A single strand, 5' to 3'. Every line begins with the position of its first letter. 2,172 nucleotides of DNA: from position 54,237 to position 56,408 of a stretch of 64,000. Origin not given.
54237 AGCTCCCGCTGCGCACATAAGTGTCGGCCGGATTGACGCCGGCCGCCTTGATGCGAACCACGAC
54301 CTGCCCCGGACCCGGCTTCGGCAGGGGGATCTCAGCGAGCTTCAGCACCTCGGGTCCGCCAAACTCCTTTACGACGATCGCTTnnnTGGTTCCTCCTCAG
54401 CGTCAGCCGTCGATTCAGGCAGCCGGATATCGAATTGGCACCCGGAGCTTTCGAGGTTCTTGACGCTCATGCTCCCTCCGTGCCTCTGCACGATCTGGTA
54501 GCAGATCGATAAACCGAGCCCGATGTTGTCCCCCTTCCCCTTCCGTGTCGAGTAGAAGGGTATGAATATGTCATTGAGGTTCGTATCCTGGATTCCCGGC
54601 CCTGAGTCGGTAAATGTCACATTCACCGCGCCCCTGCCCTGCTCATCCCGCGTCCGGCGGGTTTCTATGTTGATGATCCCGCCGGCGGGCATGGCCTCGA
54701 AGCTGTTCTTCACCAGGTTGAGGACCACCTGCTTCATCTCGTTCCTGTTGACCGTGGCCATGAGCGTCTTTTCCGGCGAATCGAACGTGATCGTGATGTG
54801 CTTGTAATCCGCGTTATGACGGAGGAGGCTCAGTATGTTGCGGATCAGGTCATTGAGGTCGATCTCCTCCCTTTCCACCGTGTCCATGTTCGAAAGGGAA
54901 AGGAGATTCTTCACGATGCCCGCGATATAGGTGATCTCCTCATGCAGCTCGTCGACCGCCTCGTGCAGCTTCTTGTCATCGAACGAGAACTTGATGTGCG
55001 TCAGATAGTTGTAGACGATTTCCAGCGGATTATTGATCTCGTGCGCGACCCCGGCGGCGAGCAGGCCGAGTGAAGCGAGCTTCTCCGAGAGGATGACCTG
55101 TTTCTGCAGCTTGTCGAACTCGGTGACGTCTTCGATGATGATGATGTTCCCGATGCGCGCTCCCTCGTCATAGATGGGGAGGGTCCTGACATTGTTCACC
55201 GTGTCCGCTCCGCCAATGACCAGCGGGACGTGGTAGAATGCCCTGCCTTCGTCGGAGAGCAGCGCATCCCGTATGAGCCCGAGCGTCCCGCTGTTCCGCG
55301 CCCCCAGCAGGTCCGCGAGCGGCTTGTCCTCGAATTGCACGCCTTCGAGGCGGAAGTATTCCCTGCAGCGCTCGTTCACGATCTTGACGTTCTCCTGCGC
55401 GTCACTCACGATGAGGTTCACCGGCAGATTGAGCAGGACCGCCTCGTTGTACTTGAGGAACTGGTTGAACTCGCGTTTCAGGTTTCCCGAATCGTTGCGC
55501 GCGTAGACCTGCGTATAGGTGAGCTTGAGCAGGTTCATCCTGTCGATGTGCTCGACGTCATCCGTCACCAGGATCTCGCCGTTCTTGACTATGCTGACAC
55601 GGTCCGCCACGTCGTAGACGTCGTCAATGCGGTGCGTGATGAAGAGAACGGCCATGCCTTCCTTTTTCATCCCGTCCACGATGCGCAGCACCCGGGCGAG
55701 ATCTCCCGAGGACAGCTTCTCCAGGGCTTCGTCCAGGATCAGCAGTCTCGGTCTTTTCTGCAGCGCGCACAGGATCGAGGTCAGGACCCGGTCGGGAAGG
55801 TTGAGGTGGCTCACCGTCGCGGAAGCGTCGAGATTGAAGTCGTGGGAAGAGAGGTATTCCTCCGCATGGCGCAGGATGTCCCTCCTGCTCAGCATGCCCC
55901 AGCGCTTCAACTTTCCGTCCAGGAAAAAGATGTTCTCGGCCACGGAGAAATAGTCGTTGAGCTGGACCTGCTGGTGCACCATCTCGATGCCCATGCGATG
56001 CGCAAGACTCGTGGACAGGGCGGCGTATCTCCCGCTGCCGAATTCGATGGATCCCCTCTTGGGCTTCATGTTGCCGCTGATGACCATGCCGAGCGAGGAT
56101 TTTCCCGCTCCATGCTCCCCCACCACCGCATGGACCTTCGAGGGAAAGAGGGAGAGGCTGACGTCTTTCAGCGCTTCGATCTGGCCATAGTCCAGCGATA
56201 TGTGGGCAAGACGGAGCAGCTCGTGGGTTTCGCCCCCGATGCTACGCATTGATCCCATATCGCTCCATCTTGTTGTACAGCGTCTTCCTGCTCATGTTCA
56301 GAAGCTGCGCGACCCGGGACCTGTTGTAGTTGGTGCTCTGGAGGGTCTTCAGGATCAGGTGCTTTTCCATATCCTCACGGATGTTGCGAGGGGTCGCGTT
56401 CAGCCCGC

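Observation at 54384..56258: Histidine kinase whose input module is a CUT2-type ABC transporter ATPase domain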

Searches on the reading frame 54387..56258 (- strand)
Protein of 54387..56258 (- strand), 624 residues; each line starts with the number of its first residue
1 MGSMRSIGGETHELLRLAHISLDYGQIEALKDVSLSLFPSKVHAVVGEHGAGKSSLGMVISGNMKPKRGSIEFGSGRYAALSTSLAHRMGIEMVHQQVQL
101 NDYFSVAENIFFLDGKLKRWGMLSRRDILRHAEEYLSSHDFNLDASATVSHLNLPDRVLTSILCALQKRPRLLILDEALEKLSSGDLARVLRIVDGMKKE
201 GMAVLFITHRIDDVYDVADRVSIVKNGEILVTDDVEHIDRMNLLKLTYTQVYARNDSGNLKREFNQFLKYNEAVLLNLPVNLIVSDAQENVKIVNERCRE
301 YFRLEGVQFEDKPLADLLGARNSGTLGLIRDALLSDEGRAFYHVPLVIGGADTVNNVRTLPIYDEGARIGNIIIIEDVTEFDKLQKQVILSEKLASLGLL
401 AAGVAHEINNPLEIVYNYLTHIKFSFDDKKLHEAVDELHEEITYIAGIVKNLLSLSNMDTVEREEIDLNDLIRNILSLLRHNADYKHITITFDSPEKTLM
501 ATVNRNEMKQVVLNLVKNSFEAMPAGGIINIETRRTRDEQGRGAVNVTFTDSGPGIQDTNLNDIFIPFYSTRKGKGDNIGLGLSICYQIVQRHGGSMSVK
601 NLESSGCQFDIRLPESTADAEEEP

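Call 5: search_protein_families(library=pfam, proteins=[window:54387-56258:-], max_evalue=0.1)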
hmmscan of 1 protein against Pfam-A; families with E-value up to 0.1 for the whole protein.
window:54387-56258:- (624 aa): 9 families
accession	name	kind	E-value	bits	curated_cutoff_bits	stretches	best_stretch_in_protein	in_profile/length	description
PF02518.31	HATPase_c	-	2.7e-21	76.5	26.4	1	506-616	4-110/111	Histidine kinase-, DNA gyrase B-, and HSP90-like ATPase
PF00005.33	ABC_tran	-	1.3e-18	68.3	25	1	30-179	1-136/137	ABC transporter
PF00512.31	HisKA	-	2.3e-08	34.4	26.9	1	397-459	2-64/66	His Kinase A (phospho-acceptor) domain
PF08448.16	PAS_4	-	8.7e-08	32.8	23.1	1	277-381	3-108/110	PAS fold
PF07568.18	HisKA_2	-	0.0018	18.8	22.3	1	405-477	3-74/76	Histidine kinase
PF13589.12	HATPase_c_3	-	0.0054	17.2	25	1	508-573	3-61/137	Histidine kinase-, DNA gyrase B-, and HSP90-like ATPase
PF13604.12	AAA_30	-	0.048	13.8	27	0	22-206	2-121/191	AAA domain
PF14501.12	HATPase_c_5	-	0.056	13.8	22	0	562-603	56-92/102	GHKL domain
PF13426.13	PAS_9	-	0.081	13.6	27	0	283-380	5-103/103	PAS domain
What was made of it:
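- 54384..56258 (-): NBD-PAS-HisKA-HATPase_c sensor histidine kinase (624 aa, or 621 aa from Met4 at 56249). Four Pfam domains above their cut-offs (call 5).
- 55119..55442 (-): PAS domain (residues 273-380), preceded by a low-confidence linker and helix (residues 251-272). PAS_4 at 8.7e-08 (call 5).
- On ABC transporter nucleotide-binding domain (Pfam PF00005): 68.3 bits against a cut-off of 25, residues 30-179 (call 5).
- On CUT2 importer ATPase (RbsA/XylG/AraG/MglA/YtfR type): A single NBD is followed by PAS-HisKA-HATPase_c (call 5).
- On HisKA-type sensor histidine kinase: HisKA scores 34.4 against 26.9 and HATPase_c 76.5 against 26.4 (call 5).
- Checked: Pfam (call 5) gives: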

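Call 6: search_protein_families(library=ncbifam, proteins=[window:54387-56258:-], max_evalue=0.1)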
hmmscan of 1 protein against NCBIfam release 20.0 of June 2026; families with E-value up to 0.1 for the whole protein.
window:54387-56258:- (624 aa): 257 families (the best 25 are shown)
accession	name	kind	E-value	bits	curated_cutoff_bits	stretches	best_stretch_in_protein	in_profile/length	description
NF008468.0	PRK11360.1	equivalog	9.5e-62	209.2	646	1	260-620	259-613/616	two-component system sensor histidine kinase AtoS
NF041861.1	YtfR_transport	equivalog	9e-45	153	850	1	14-255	1-241/492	galactofuranose ABC transporter, ATP-binding protein YtfR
NF007688.0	PRK10364.1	equivalog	5.4e-44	150.7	479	1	383-618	226-454/460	two-component system sensor histidine kinase ZraS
NF008442.0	PRK11288.1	equivalog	7.6e-43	146.5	689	1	12-245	5-238/504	L-arabinose ABC transporter ATP-binding protein AraG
NF052574.1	HisKinEspCMyxo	equivalog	1.9e-41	142.1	1200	1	315-620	334-642/785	serine histidine kinase EspC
NF010411.0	PRK13837.1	equivalog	2.5e-40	138.3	647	1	378-618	431-678/828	two-component system VirA-like sensor kinase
NF010069.0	PRK13549.1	equivalog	1.3e-38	132.7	699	1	12-244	3-236/513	xylose ABC transporter ATP-binding protein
NF040905.2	GguA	equivalog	6e-38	130.5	810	1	14-236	1-224/500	multiple monosaccharide ABC transporter ATP-binding protein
NF011967.0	PRK15439.1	equivalog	9.3e-38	129.9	586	1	10-246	7-235/510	autoinducer 2 ABC transporter ATP-binding protein LsrA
NF007253.0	PRK09700.1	equivalog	4e-37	128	772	1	13-247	4-241/510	D-allose ABC transporter ATP-binding protein AlsA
NF047930.1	ABC_ATP_B6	equivalog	4.6e-36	124.5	670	1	15-242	3-227/510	putative B6 ABC transporter ATP-binding protein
NF008030.0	PRK10762.1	equivalog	6.8e-35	120.7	745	1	13-246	3-236/501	ribose ABC transporter ATP-binding protein RbsA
NF046044.1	PnpS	equivalog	1.4e-34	119.8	400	1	257-614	43-390/390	two-component system histidine kinase PnpS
NF047497.1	HK_LIC_12097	equivalog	9.4e-34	116.7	500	1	360-614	113-365/367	LIC_12097 family sensor histidine kinase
TIGR02633.1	xylG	equivalog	1.2e-33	116.3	723.65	1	14-243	1-233/500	D-xylose ABC transporter ATP-binding protein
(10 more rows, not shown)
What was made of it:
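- Checked: NCBIfam aligns residues 14-255 to the first NBD of CUT2 ATPases, for example YtfR at 9e-45, and also AraG, XylG and RbsA (call 6).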

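Call 9: find_homologous_proteins(query=window:54387-56258:-, max_evalue=1e-10)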
Query window:54387-56258:- (624 aa): 4315 proteins with E <= 1e-10 among 8000 candidates; the best 120 are listed.
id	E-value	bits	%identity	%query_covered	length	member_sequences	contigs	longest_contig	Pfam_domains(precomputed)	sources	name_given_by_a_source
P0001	0.0e+0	1364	100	100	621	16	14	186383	PF00005.34,PF08448.17,PF02518.32,PF00512.32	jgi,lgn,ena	jgi:signal transduction histidine kinase/predicted ATPase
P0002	0.0e+0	1196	87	100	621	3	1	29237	PF00005.34,PF08448.17,PF02518.32,PF00512.32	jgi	jgi:signal transduction histidine kinase/ABC-type branched-subunit amino acid transport system ATPas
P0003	0.0e+0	1079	78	99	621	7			PF00005.34,PF08448.17,PF02518.32,PF00512.32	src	-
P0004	9.2e-296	1000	74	99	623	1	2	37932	PF13426.14,PF00005.34,PF08448.17,PF02518.32,PF00512.32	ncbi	-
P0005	8.4e-294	994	73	98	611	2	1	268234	PF00005.34,PF08448.17,PF02518.32,PF00512.32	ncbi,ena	-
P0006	8.9e-292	987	74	97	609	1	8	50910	PF00005.34,PF08448.17,PF02518.32,PF00512.32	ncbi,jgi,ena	ncbi:MAG: ATP-binding protein [Spirochaetia bacterium]|jgi:signal transduction histidine kinase/ABC-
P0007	1.3e-289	980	73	97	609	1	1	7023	PF00005.34,PF08448.17,PF02518.32,PF00512.32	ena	-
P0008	5.4e-289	978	73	97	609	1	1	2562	PF00005.34,PF02518.32,PF00512.32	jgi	jgi:signal transduction histidine kinase/ABC-type branched-subunit amino acid transport system ATPas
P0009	3.5e-286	968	70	99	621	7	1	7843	PF00005.34,PF02518.32,PF00512.32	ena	-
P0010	1.4e-280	950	71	96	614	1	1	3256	PF00005.34,PF08448.17,PF02518.32,PF00512.32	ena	-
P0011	5.0e-280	948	70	99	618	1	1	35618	PF00005.34,PF02518.32,PF00512.32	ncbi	-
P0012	1.3e-279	947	72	96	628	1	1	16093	PF00005.34,PF02518.32,PF00512.32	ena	-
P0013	4.1e-278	942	71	98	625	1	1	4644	PF00005.34,PF08448.17,PF02518.32,PF00512.32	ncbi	-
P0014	6.2e-278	941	73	94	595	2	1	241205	PF00005.34,PF08448.17,PF02518.32,PF00512.32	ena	-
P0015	2.9e-277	939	69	99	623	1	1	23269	PF00005.34,PF02518.32,PF00512.32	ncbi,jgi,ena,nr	ncbi:MAG TPA: ATP-binding cassette domain-containing protein [Spirochaetia bacterium]|nr:ATP-binding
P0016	3.3e-276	935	72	97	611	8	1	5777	PF00005.34,PF08448.17,PF02518.32,PF00512.32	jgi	jgi:signal transduction histidine kinase/ABC-type branched-subunit amino acid transport system ATPas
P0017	3.6e-276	935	71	97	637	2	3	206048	PF00005.34,PF08448.17,PF02518.32,PF00512.32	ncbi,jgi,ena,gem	ncbi:MAG: ATP-binding protein [Spirochaetia bacterium]|jgi:signal transduction histidine kinase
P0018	5.3e-276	935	71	97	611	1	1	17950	PF00005.34,PF02518.32,PF00512.32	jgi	jgi:signal transduction histidine kinase/ABC-type branched-subunit amino acid transport system ATPas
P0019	7.1e-276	934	70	97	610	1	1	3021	PF00005.34,PF08448.17,PF02518.32,PF00512.32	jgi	jgi:signal transduction histidine kinase/ABC-type branched-subunit amino acid transport system ATPas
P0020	2.2e-274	929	70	98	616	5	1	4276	PF00005.34,PF08448.17,PF02518.32,PF00512.32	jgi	-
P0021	3.5e-274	929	71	96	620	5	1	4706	PF13426.14,PF00005.34,PF08448.17,PF02518.32,PF00512.32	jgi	jgi:signal transduction histidine kinase/ABC-type molybdenum transport system ATPase subunit/photore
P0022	5.5e-270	915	71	97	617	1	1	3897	PF00005.34,PF08448.17,PF02518.32,PF00512.32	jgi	-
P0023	1.9e-269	913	69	97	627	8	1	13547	PF00005.34,PF08448.17,PF02518.32,PF00512.32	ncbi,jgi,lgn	ncbi:MAG: ATP-binding cassette domain-containing protein [Spirochaetia bacterium]|jgi:signal transdu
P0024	4.5e-269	912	69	97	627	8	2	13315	PF00005.34,PF08448.17,PF02518.32,PF00512.32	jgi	jgi:signal transduction histidine kinase/ABC-type branched-subunit amino acid transport system ATPas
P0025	1.7e-267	907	68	98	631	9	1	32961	PF00005.34,PF08448.17,PF02518.32,PF00512.32,PF00989.32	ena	-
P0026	2.7e-267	906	68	97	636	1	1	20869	PF00005.34,PF08448.17,PF02518.32,PF00512.32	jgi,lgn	jgi:signal transduction histidine kinase/ABC-type multidrug transport system ATPase subunit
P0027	3.8e-267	906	69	98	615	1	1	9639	PF00005.34,PF02518.32,PF00512.32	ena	-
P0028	9.0e-265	898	68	98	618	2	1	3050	PF00005.34,PF08448.17,PF02518.32,PF00512.32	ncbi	-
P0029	1.6e-262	890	67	98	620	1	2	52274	PF00005.34,PF08448.17,PF02518.32,PF00512.32,PF00989.32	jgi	jgi:signal transduction histidine kinase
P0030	7.3e-261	885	68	97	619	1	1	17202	PF00005.34,PF08448.17,PF02518.32,PF00512.32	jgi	jgi:signal transduction histidine kinase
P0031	4.4e-252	856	65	98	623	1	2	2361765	PF00005.34,PF02518.32,PF00512.32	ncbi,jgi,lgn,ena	-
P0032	1.1e-250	851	65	98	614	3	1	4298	PF00005.34,PF08448.17,PF02518.32,PF00512.32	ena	-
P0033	4.8e-247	839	65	98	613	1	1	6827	PF00005.34,PF08448.17,PF02518.32,PF00512.32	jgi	jgi:signal transduction histidine kinase/ABC-type branched-subunit amino acid transport system ATPas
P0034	3.9e-211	721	55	97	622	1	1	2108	PF00005.34,PF02518.32,PF00512.32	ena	-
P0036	2.4e-206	705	73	72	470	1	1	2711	PF00005.34,PF08448.17,PF00512.32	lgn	-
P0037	3.9e-198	678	52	97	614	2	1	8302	PF00005.34,PF02518.32,PF00512.32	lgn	-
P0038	3.9e-197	674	51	98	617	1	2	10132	PF00005.34,PF02518.32,PF00512.32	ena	-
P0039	1.0e-196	673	52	97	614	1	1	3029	PF00005.34,PF02518.32,PF00512.32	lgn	-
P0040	3.2e-195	668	52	97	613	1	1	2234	PF00005.34,PF02518.32,PF00512.32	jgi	jgi:signal transduction histidine kinase/ABC-type multidrug transport system ATPase subunit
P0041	1.4e-194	666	50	99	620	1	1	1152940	PF00005.34,PF08448.17,PF02518.32,PF00512.32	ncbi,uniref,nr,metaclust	ncbi:histidine kinase [Candidatus Vecturithrix granuli]|uniref:histidine kinase n=1 Tax=Vecturithrix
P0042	2.0e-194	665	51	97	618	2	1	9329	PF00005.34,PF02518.32,PF00512.32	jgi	jgi:signal transduction histidine kinase/ABC-type branched-subunit amino acid transport system ATPas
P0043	2.9e-194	665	51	97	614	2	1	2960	PF00005.34,PF08448.17,PF02518.32,PF00512.32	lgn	-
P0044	3.0e-193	662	52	96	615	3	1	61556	PF00005.34,PF02518.32,PF00512.32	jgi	jgi:signal transduction histidine kinase/ABC-type branched-subunit amino acid transport system ATPas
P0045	3.4e-193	661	51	98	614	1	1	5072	PF00005.34,PF08448.17,PF02518.32,PF00512.32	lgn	-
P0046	4.7e-193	661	50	97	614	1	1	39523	PF00005.34,PF02518.32,PF00512.32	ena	-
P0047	6.3e-193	661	52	97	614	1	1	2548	PF00005.34,PF02518.32,PF00512.32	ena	-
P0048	1.4e-192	659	50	97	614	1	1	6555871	PF00005.34,PF02518.32,PF00512.32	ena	-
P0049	5.1e-192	658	50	99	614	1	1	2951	PF00005.34,PF02518.32,PF00512.32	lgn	-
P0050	6.9e-192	657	51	97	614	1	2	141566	PF00005.34,PF02518.32,PF00512.32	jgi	jgi:ABC-type multidrug transport system ATPase subunit/two-component sensor histidine kinase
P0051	8.9e-192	657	51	97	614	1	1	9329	PF00005.34,PF02518.32,PF00512.32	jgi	jgi:signal transduction histidine kinase/ABC-type multidrug transport system ATPase subunit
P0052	1.2e-191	656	50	97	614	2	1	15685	PF00005.34,PF02518.32,PF00512.32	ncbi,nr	ncbi:MAG: ATP-binding cassette domain-containing protein [bacterium]|nr:ATP-binding cassette domain-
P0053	3.8e-191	655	50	97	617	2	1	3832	PF00005.34,PF02518.32,PF00512.32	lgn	-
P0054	4.4e-191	654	50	99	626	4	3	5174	PF00005.34,PF02518.32,PF00512.32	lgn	-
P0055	4.6e-191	654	51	97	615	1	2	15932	PF00005.34,PF02518.32,PF00512.32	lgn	-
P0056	4.8e-191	654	51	97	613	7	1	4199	PF00005.34,PF02518.32,PF00512.32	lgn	-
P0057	4.8e-191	654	50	96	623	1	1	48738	PF13426.14,PF00005.34,PF08448.17,PF02518.32,PF00512.32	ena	-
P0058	5.1e-191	654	52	97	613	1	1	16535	PF00005.34,PF02518.32,PF00512.32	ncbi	-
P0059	1.6e-190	653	50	99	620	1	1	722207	PF13426.14,PF00005.34,PF02518.32,PF00512.32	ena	-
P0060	9.5e-190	650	50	97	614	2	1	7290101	PF00005.34,PF08448.17,PF02518.32,PF00512.32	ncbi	-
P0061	1.7e-189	649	50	98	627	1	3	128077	PF00005.34,PF02518.32,PF00512.32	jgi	jgi:signal transduction histidine kinase/ABC-type multidrug transport system ATPase subunit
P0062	1.7e-189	649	50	98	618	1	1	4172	PF00005.34,PF02518.32,PF00512.32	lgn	-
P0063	2.3e-189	649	50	97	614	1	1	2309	PF00005.34,PF02518.32,PF00512.32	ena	-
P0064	4.9e-189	648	49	98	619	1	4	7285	PF00005.34,PF02518.32,PF00512.32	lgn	-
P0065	5.1e-189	648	49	99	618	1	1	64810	PF00005.34,PF02518.32,PF00512.32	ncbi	-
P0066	7.4e-189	647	50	97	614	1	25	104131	PF00005.34,PF02518.32,PF00512.32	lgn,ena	-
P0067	9.8e-189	647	50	97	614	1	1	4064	PF00005.34,PF02518.32,PF00512.32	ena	-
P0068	1.1e-188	646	50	96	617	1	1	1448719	PF00005.34,PF08448.17,PF02518.32,PF00512.32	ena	-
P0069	1.4e-188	646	50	98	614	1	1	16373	PF00005.34,PF02518.32,PF00512.32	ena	-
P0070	1.7e-188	646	50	97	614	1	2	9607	PF00005.34,PF02518.32,PF00512.32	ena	-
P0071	1.8e-188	646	50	97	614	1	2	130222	PF00005.34,PF02518.32,PF00512.32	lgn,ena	-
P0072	1.9e-188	646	51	97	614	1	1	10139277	PF00005.34,PF02518.32,PF00512.32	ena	-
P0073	1.9e-188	646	50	97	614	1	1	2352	PF00005.34,PF02518.32,PF00512.32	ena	-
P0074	2.4e-188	645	50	97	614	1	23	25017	PF00005.34,PF02518.32,PF00512.32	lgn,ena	-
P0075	2.8e-188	645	50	97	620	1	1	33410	PF00005.34,PF02518.32,PF00512.32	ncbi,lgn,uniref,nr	ncbi:histidine kinase [candidate division KSB3 bacterium]|uniref:histidine kinase n=1 Tax=candidate 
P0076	3.2e-188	645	50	97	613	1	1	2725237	PF00005.34,PF02518.32,PF00512.32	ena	-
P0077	3.7e-188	645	51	96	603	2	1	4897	PF00005.34,PF02518.32,PF00512.32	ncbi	-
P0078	4.0e-188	645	49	97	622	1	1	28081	PF00005.34,PF02518.32,PF00512.32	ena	-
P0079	4.6e-188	644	50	97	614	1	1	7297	PF00005.34,PF02518.32,PF00512.32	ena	-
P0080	5.2e-188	644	50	97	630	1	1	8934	PF00005.34,PF02518.32,PF00512.32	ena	-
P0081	7.9e-188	644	50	98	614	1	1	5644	PF00005.34,PF02518.32,PF00512.32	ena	-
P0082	8.5e-188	644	49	99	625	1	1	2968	PF00005.34,PF02518.32,PF00512.32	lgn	-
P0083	8.9e-188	644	50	97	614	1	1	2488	PF00005.34,PF02518.32,PF00512.32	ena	-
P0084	1.0e-187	643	50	96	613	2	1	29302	PF13188.14,PF00005.34,PF08448.17,PF02518.32,PF00512.32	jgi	-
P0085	1.1e-187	643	50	97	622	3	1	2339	PF00005.34,PF02518.32,PF00512.32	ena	-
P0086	1.2e-187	643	50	97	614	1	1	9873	PF00005.34,PF02518.32,PF00512.32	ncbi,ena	-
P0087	1.5e-187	643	50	98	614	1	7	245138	PF00005.34,PF02518.32,PF00512.32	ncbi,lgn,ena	-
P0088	1.6e-187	643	51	97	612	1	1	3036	PF00005.34,PF08448.17,PF02518.32,PF00512.32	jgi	jgi:signal transduction histidine kinase/ABC-type branched-subunit amino acid transport system ATPas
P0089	1.9e-187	642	50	97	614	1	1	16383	PF00005.34,PF02518.32,PF00512.32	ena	-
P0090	2.0e-187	642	51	97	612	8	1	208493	PF00005.34,PF02518.32,PF00512.32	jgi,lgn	-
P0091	2.4e-187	642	50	97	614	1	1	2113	PF00005.34,PF02518.32,PF00512.32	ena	-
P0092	3.1e-187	642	50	97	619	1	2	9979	PF00005.34,PF02518.32,PF00512.32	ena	-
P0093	1.1e-186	640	49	97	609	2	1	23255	PF00005.34,PF08448.17,PF02518.32,PF00512.32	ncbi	ncbi:ATP-binding cassette domain-containing protein [Desulfomarina sp.]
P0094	1.5e-186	639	49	97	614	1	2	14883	PF00005.34,PF02518.32,PF00512.32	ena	-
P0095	2.1e-186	639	49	97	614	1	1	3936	PF00005.34,PF02518.32,PF00512.32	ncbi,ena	-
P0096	2.4e-186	639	49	97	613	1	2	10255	PF13426.14,PF00005.34,PF08448.17,PF02518.32,PF00512.32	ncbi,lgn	-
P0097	4.7e-186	638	50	98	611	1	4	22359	PF00005.34,PF08448.17,PF02518.32,PF00512.32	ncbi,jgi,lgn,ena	jgi:signal transduction histidine kinase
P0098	5.9e-186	637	49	97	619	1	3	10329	PF13426.14,PF00005.34,PF08448.17,PF02518.32,PF00512.32,PF00989.32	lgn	-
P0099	2.4e-185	636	49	97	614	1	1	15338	PF00005.34,PF02518.32,PF00512.32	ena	-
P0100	2.4e-185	635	49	98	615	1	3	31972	PF00005.34,PF02518.32,PF00512.32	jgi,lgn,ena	jgi:signal transduction histidine kinase/ABC-type branched-subunit amino acid transport system ATPas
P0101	2.5e-185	635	50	97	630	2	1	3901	PF00005.34,PF02518.32,PF00512.32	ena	-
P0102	2.6e-185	635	50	97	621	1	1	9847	PF00005.34,PF02518.32,PF00512.32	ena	-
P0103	2.8e-185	635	49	97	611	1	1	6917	PF00005.34,PF02518.32,PF00512.32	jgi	jgi:signal transduction histidine kinase/ABC-type branched-subunit amino acid transport system ATPas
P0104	3.0e-185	635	50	97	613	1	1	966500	PF00005.34,PF02518.32,PF00512.32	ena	-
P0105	8.2e-185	634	48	98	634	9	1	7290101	PF00005.34,PF02518.32,PF00512.32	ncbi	-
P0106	9.6e-185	634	51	97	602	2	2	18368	PF00005.34,PF02518.32,PF00512.32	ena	-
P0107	1.1e-184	633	50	97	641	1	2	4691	PF00005.34,PF02518.32,PF00512.32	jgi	jgi:signal transduction histidine kinase/ABC-type branched-subunit amino acid transport system ATPas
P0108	1.4e-184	633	50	97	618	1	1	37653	PF00005.34,PF02518.32,PF00512.32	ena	-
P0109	1.5e-184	633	50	97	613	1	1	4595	PF00005.34,PF02518.32,PF00512.32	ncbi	-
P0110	1.6e-184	633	49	97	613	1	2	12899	PF00005.34,PF02518.32,PF00512.32,PF00989.32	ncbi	-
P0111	4.7e-184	631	49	98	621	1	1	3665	PF00005.34,PF02518.32,PF00512.32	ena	-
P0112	4.9e-184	631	48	97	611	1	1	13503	PF00005.34,PF02518.32,PF00512.32,PF00989.32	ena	-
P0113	5.8e-184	631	50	97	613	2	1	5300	PF00005.34,PF02518.32,PF00512.32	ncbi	-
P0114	8.8e-184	630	50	97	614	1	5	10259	PF00005.34,PF08448.17,PF02518.32,PF00512.32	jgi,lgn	jgi:signal transduction histidine kinase/ABC-type branched-subunit amino acid transport system ATPas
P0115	1.2e-183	630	49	97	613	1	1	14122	PF00005.34,PF02518.32,PF00512.32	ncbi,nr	ncbi:MAG: ATP-binding cassette domain-containing protein [bacterium]|nr:ATP-binding cassette domain-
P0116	1.4e-183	630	50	97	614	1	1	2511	PF13188.14,PF00005.34,PF02518.32,PF00512.32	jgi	jgi:PAS domain S-box-containing protein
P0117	2.4e-183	629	49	98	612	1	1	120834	PF00005.34,PF02518.32,PF00512.32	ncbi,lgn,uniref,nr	ncbi:histidine kinase [candidate division KSB3 bacterium]|uniref:histidine kinase n=1 Tax=candidate 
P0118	2.7e-183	629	50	97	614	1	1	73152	PF00005.34,PF02518.32,PF00512.32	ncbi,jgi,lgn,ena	-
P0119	3.4e-183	628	48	98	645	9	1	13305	PF00005.34,PF08448.17,PF02518.32,PF00512.32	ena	-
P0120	3.8e-183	628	50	98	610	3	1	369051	PF13426.14,PF00005.34,PF02518.32,PF00512.32,PF00989.32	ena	-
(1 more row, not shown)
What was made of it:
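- More than 120 full-length 90%-identity clusters (call 9).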

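Call 12: find_encoding_contigs(protein=P0041, flank=10000, max_places=2)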
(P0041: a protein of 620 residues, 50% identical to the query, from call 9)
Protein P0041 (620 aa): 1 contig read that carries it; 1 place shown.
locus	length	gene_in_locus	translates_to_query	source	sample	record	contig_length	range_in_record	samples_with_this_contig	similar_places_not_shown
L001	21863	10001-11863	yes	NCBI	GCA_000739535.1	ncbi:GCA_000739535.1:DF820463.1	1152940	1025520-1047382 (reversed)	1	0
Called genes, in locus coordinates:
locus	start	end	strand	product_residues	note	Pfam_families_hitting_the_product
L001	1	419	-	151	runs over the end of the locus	PF02502:LacAB_rpiB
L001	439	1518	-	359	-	PF01210:NAD_Gly3P_dh_N, PF02558:ApbA, PF07479:NAD_Gly3P_dh_C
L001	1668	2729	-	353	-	PF01210:NAD_Gly3P_dh_N, PF02558:ApbA, PF07479:NAD_Gly3P_dh_C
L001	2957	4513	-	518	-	PF00370:FGGY_N, PF02782:FGGY_C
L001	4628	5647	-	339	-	PF13407:Peripla_BP_4, PF00532:Peripla_BP_1, PF13377:Peripla_BP_3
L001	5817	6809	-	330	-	PF02653:BPD_transp_2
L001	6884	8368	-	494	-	PF02463:SMC_N (faint), PF00005:ABC_tran, PF13304:AAA_21 (faint), PF00005:ABC_tran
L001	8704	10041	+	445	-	PF00072:Response_reg, PF00158:Sigma54_activat, PF14532:Sigma54_activ_2, PF25601:AAA_lid_14, PF02954:HTH_8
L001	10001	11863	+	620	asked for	PF00005:ABC_tran, PF08448:PAS_4 (faint), PF00512:HisKA, PF02518:HATPase_c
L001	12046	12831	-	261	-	PF13495:Phage_int_SAM_4 (weak)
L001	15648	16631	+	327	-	-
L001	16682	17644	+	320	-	PF03783:CsgG, PF17680:FlgO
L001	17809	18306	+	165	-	-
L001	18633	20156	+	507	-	PF16565:MIT_C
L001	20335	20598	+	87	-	-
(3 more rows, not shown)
